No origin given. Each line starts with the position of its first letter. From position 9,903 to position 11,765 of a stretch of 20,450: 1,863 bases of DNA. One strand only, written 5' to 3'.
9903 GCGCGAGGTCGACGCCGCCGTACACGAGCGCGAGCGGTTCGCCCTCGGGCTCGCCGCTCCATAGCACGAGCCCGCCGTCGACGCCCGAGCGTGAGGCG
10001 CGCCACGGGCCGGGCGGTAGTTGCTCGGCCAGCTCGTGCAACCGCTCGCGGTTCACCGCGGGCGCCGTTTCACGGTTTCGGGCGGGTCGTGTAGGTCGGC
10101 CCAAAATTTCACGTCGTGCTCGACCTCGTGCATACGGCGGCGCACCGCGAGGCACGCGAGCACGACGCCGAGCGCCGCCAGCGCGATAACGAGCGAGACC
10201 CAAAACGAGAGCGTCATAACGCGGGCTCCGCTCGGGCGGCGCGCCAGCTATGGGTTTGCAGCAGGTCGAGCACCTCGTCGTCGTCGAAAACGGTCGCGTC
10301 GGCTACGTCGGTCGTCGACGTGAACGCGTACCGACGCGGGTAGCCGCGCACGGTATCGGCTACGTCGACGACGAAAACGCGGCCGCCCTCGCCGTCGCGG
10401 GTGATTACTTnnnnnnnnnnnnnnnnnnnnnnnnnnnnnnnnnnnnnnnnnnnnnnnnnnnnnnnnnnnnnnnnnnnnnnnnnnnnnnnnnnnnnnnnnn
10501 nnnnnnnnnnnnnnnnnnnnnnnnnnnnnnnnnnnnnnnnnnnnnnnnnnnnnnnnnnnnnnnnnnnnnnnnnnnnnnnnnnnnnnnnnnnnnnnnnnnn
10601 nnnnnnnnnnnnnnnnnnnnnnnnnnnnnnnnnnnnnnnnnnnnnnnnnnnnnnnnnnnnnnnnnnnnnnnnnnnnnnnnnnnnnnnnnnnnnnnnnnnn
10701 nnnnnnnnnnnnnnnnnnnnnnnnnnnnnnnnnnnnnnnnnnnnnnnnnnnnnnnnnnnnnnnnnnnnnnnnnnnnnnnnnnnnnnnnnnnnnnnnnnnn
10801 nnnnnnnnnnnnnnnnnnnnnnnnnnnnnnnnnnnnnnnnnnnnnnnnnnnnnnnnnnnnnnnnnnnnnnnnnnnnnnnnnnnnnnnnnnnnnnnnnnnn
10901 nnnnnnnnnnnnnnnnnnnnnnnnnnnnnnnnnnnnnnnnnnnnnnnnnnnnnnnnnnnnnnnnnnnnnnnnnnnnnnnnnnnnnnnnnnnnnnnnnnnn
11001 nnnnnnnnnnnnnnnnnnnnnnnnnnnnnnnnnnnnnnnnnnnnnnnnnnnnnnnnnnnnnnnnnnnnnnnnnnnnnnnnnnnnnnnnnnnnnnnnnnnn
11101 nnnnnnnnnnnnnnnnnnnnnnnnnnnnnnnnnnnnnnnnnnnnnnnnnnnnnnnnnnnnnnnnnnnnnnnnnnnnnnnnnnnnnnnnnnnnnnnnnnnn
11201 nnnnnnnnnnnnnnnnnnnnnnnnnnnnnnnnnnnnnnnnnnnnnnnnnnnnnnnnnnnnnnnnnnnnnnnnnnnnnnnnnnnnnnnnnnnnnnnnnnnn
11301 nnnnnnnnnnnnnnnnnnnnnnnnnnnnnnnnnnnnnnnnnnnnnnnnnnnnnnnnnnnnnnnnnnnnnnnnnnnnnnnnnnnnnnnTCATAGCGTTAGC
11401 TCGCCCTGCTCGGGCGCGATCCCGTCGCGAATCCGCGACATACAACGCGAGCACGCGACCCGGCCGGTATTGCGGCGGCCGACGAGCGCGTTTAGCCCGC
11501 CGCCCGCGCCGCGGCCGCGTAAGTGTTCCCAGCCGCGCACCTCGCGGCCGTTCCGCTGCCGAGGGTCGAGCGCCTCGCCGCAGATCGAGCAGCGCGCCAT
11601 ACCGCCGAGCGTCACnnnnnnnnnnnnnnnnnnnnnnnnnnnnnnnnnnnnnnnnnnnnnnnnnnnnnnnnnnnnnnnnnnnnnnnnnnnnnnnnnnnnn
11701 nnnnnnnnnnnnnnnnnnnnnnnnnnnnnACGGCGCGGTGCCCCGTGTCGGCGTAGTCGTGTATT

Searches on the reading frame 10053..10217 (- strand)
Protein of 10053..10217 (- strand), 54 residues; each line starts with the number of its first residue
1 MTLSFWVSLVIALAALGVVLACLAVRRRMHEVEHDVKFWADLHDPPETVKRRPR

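Call 104: search_protein_families(library=pfam, proteins=[window:10053-10217:-], max_evalue=0.5)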
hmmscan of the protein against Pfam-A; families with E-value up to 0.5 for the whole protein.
window:10053-10217:- (54 aa): 2 families
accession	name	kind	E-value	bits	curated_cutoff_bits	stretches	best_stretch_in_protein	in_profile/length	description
PF07589.16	PEP-CTERM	-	0.14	12.8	20.7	1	9-28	8-24/24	PEP-CTERM motif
PF19779.4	DUF6264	-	0.33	11.5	31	1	3-25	150-172/183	Family of unknown function (DUF6264)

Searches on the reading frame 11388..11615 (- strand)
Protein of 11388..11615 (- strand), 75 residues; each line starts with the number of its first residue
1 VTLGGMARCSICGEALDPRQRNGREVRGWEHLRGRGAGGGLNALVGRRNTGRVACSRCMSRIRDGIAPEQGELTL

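Call 27: search_protein_families(library=phrogs, proteins=[window:11388-11615:-], max_evalue=0.01)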
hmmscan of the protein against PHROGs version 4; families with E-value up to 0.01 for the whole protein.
window:11388-11615:- (75 aa): 0 families

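Call 104: search_protein_families(library=pfam, proteins=[window:11388-11615:-], max_evalue=0.5)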
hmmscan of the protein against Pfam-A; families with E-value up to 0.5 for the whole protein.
window:11388-11615:- (75 aa): 5 families
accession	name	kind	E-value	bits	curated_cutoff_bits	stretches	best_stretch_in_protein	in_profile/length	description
PF13248.11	Zn_ribbon_3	-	0.0017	18.2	27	1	6-21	2-17/26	zinc-ribbon domain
PF13408.12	Zn_ribbon_recom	-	0.0071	17.1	25.3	1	3-26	2-25/58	Recombinase zinc beta ribbon domain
PF13717.11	Zn_ribbon_4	-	0.048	14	30.3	0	4-14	23-33/36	zinc-ribbon domain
PF18439.7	zf_UBZ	-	0.23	11.6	25.6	0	53-62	3-12/32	Ubiquitin-Binding Zinc Finger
PF24460.1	DUF7575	-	0.31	10.9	28.5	0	6-18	3-15/28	Domain of unknown function (DUF7575)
